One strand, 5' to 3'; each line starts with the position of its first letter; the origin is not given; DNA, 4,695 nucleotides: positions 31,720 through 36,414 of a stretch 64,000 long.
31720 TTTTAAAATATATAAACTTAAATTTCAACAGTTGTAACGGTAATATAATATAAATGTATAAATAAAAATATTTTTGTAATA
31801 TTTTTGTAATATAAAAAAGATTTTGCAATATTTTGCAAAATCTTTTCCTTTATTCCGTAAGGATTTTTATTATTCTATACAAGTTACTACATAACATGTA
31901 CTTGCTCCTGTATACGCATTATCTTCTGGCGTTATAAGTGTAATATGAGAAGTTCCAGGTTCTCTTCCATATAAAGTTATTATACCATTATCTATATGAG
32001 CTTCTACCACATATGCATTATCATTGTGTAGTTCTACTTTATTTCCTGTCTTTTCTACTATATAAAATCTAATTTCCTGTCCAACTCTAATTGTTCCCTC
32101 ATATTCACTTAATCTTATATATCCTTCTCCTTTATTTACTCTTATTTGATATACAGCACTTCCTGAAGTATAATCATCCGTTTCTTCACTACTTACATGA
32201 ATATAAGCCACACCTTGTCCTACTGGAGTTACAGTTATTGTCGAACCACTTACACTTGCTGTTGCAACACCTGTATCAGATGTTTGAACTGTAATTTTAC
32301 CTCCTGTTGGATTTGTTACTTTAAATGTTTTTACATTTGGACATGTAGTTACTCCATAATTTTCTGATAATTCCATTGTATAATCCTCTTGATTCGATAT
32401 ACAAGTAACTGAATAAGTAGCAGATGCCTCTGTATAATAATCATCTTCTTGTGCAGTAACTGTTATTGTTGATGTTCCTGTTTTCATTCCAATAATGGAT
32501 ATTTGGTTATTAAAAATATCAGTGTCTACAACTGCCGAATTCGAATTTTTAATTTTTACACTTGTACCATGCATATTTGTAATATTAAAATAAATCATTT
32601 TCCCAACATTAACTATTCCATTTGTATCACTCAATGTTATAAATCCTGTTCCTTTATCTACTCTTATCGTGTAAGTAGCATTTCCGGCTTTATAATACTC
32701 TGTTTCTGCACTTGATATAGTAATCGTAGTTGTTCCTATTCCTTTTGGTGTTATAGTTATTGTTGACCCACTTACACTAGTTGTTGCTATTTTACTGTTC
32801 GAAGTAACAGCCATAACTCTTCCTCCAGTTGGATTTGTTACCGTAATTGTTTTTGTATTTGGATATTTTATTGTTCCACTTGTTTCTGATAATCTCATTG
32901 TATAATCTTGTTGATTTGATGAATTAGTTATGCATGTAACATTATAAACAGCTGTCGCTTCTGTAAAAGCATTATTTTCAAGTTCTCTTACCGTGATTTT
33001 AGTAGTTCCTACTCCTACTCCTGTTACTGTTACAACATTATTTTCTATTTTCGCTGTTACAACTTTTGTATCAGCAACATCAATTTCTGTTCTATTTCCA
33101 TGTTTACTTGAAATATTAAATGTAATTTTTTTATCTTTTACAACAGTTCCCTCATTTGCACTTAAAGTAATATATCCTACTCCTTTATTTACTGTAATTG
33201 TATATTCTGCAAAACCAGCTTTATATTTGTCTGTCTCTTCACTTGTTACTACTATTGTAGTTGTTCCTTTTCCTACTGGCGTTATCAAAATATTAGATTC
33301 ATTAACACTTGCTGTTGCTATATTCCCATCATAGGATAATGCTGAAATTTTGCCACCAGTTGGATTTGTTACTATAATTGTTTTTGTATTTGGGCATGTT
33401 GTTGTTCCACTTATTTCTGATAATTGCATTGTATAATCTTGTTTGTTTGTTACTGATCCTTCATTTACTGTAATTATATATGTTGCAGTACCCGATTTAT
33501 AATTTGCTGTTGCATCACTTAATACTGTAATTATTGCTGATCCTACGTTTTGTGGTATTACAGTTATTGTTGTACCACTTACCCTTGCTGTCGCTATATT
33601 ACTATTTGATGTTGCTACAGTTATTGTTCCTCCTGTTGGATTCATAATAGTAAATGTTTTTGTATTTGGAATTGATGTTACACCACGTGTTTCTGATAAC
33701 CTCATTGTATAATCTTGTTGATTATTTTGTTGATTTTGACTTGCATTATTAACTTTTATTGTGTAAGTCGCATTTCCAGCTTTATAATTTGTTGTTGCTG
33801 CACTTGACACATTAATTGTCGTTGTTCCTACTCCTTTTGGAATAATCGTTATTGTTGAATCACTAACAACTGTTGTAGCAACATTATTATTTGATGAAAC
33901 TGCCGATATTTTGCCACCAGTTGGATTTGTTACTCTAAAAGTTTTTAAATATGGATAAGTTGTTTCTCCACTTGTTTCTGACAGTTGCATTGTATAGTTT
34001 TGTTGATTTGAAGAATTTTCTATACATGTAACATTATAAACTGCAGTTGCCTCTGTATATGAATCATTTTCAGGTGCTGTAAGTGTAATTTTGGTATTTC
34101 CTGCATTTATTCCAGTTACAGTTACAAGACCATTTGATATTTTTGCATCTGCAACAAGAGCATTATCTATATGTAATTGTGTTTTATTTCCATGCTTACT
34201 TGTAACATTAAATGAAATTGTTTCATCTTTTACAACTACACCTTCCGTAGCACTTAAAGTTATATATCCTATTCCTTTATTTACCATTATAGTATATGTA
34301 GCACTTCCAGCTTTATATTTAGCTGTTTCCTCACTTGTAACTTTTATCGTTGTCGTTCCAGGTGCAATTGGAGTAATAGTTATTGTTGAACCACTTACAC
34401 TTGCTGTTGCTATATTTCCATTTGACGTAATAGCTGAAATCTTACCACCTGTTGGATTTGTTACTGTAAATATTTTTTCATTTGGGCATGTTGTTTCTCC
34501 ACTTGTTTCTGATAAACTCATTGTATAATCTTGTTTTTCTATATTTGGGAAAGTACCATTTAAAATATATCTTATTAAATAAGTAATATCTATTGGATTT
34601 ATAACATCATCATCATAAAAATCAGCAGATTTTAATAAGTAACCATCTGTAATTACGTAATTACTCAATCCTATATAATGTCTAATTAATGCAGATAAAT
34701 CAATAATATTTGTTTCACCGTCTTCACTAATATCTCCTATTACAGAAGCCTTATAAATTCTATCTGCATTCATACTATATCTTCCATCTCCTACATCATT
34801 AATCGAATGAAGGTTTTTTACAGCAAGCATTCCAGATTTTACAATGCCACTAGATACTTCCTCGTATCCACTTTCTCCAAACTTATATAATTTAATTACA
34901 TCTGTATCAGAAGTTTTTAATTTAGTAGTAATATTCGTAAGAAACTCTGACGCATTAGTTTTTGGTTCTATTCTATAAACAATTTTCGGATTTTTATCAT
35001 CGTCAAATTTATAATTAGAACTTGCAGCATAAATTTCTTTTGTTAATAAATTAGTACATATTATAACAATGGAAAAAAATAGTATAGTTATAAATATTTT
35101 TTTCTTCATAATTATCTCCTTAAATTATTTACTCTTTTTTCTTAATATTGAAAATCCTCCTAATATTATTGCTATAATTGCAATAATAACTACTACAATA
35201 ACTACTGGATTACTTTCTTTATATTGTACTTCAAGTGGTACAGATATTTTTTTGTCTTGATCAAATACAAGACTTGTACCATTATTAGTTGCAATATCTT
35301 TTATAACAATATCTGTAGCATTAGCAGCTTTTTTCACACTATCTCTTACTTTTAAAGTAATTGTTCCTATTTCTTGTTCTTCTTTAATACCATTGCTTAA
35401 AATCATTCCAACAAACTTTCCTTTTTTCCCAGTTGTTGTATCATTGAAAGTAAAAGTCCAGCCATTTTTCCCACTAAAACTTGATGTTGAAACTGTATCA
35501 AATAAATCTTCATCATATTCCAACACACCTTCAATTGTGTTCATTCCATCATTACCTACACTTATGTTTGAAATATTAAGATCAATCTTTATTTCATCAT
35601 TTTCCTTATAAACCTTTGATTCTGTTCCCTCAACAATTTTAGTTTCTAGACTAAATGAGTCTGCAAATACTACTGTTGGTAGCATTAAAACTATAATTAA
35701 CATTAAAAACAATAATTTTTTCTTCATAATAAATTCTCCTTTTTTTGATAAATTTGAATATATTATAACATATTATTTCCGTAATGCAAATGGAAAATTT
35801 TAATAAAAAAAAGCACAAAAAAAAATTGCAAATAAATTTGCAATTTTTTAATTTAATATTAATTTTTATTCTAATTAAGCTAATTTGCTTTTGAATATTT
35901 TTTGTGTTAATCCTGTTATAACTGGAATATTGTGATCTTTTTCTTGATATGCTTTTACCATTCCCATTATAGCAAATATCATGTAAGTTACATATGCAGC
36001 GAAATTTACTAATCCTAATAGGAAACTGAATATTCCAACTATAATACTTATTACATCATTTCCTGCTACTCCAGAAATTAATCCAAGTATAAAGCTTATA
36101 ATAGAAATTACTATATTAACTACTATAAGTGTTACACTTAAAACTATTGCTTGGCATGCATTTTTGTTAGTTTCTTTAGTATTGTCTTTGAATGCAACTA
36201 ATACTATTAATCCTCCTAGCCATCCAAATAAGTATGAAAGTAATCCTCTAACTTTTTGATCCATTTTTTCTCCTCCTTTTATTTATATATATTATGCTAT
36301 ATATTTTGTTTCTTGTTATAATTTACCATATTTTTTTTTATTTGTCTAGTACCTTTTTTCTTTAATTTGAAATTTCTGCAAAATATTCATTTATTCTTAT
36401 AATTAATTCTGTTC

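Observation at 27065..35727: Compact five-gene cohesin/dockerin surface-assembly cluster with no recognisable enzymes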

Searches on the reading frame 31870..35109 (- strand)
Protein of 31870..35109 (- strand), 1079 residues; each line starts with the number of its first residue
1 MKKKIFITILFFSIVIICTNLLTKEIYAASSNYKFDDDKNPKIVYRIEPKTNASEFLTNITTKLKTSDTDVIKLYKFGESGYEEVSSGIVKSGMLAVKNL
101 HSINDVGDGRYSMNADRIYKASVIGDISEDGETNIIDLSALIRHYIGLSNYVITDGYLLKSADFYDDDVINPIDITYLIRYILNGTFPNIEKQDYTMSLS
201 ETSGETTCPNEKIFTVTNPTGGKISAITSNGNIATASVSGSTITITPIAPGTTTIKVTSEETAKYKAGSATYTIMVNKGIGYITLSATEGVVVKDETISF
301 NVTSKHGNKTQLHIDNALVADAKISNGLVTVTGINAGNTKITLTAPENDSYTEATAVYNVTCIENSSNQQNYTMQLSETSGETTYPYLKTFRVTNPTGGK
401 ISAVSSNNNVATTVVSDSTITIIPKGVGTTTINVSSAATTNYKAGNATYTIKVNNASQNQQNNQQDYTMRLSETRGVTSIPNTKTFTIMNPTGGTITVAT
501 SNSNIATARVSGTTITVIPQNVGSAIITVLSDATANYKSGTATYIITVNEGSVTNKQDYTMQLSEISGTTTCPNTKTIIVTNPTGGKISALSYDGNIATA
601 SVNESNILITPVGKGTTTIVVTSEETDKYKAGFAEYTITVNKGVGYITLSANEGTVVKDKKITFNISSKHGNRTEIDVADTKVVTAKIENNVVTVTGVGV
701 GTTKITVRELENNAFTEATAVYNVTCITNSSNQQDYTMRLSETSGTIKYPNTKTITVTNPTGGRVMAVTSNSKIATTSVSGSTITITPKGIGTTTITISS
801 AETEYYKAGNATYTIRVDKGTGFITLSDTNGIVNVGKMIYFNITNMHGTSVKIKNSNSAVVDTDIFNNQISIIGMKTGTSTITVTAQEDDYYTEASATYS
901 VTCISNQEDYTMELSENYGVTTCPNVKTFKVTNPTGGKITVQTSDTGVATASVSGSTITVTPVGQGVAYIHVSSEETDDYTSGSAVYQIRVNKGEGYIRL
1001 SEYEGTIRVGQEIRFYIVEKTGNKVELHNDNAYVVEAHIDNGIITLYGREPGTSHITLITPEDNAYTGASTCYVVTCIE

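Call 4: search_protein_families(library=pfam, proteins=[window:31870-35109:-], max_evalue=0.1)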
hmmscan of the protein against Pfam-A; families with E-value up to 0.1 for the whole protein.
window:31870-35109:- (1079 aa): 4 families
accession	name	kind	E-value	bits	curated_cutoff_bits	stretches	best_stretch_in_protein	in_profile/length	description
PF13629.12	T2SS-T3SS_pil_N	-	6e-17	61.6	23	2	406-439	28-61/72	Pilus formation protein N terminal region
PF00404.24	Dockerin_1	-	7.1e-07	29.8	22.9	1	125-183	2-57/57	Dockerin type I domain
PF23926.2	LtfC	-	2.1e-05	25.5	27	0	905-995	10-84/100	LtfC-like, beta-sandwich domain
PF23560.1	GBD_Hemicentin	-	7.8e-05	23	27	0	213-265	39-93/100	Hemicentin galactose-binding domain-like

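Call 5: search_protein_families(library=ncbifam, proteins=[window:31870-35109:-], max_evalue=0.1)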
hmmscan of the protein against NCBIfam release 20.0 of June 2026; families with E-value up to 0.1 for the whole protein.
window:31870-35109:- (1079 aa): 2 families
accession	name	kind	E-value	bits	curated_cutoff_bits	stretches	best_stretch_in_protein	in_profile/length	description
TIGR03404.1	bicupin_oxalic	subfamily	0.021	13.9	254.2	0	728-816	195-282/367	bicupin, oxalate decarboxylase family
NF046077.1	LPS_M949_RS01915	subfamily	0.044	13.7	60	0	696-733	62-99/154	M949_RS01915 family surface polysaccharide biosynthesis protein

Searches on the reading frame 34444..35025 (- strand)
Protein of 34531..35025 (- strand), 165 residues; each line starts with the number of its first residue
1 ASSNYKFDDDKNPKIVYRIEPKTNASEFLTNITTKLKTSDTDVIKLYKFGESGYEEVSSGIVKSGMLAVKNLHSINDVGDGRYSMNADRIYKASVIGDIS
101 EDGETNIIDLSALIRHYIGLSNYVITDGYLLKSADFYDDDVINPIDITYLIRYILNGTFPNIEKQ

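Call 22: find_homologous_proteins(query=window:34531-35025:-)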
Query seq(165 aa): 17 candidates shared short words with the query, none scored E <= 0.001.

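Call 85: find_related_loci(query=A9, collection=metagenome_contigs, flank=8000)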
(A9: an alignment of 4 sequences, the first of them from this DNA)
Query A9 (194 aa) in metagenome_contigs; peptide patterns used: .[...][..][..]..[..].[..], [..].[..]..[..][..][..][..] (x = any residue, [..] = any of these).
292 stretches matched a pattern; 11 encode a relative of the query (tblastn E <= 1e-3); 11 distinct loci.
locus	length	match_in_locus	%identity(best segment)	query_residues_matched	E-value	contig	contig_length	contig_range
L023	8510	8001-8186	35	95-160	5e-7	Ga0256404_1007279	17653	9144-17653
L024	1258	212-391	32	91-153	5e-7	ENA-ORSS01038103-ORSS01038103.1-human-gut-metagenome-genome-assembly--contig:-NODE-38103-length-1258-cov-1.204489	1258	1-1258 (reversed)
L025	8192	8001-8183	31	90-153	1e-6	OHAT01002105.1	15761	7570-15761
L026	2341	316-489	36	96-154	5e-6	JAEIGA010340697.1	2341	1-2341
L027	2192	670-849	37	97-160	5e-6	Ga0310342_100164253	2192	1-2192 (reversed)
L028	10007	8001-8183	30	90-153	6e-6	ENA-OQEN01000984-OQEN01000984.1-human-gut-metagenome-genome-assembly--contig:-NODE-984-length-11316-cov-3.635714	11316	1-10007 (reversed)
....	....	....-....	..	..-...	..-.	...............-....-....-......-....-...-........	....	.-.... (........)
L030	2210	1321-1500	36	95-158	8e-6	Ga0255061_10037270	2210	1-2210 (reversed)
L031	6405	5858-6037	36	95-158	1e-5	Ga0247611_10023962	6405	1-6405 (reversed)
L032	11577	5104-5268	31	96-153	1e-5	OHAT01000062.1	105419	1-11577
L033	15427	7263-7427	31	96-153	1e-5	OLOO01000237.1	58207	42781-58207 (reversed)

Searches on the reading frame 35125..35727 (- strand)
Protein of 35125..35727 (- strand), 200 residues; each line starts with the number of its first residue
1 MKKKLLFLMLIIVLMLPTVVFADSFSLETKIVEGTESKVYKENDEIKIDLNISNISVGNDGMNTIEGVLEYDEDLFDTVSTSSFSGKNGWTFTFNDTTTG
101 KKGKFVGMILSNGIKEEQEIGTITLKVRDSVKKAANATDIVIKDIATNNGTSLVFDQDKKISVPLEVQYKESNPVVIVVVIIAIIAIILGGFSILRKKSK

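Call 4: search_protein_families(library=pfam, proteins=[window:35125-35727:-], max_evalue=0.1)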
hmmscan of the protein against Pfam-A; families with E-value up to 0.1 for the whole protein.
window:35125-35727:- (200 aa): 1 family
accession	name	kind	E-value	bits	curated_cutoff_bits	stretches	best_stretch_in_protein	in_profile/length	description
PF00963.24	Cohesin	-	0.00075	20.2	24.1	1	39-149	10-121/139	Cohesin domain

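Call 5: search_protein_families(library=ncbifam, proteins=[window:35125-35727:-], max_evalue=0.1)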
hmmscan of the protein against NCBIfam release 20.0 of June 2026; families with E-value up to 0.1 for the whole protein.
window:35125-35727:- (200 aa): 1 family
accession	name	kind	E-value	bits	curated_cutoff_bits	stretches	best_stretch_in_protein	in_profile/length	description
NF033102.1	bla_CepA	exception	0.017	14.2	660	1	1-70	1-69/300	CepA family extended-spectrum class A beta-lactamase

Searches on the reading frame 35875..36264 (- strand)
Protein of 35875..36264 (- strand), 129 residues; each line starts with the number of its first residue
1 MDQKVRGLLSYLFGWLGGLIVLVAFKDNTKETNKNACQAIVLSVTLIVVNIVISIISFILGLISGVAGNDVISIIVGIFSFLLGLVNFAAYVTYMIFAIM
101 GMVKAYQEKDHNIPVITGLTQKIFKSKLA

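Call 4: search_protein_families(library=pfam, proteins=[window:35875-36264:-], max_evalue=0.1)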
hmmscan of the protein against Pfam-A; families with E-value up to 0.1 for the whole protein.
window:35875-36264:- (129 aa): 7 families
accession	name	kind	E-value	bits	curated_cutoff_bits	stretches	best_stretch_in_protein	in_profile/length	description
PF09685.15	DUF4870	-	6.3e-08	33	25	1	8-116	16-103/107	Domain of unknown function (DUF4870)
PF17343.7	DUF5373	-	0.0045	17.3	28.7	1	42-125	85-166/182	Family of unknown function (DUF5373)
PF15971.10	Mannosyl_trans4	-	0.0056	17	33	1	39-118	34-114/163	DolP-mannose mannosyltransferase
PF06687.17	SUR7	-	0.021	14.9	29.6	1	26-113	92-176/201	SUR7/PalI family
PF00335.26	Tetraspanin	-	0.036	14.2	32.1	1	9-97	8-100/225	Tetraspanin family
PF16954.10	HRG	-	0.055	14.3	27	1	72-99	3-30/52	Haem-transporter, endosomal/lysosomal, haem-responsive gene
PF06597.16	Clostridium_P47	-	0.069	12.4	27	1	42-122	357-433/461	Clostridium P-47 protein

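Call 5: search_protein_families(library=ncbifam, proteins=[window:35875-36264:-], max_evalue=0.1)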
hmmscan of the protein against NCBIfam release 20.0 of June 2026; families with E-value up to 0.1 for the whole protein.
window:35875-36264:- (129 aa): 2 families
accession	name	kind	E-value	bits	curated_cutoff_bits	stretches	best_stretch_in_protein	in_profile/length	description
NF049859.1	SA1002_fam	equivalog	0.026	14.4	65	1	19-108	9-96/167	SA1002 family membrane protein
NF049883.1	resolv_YneB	equivalog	0.078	12.4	175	0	94-123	114-143/211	YneB family resolvase-like protein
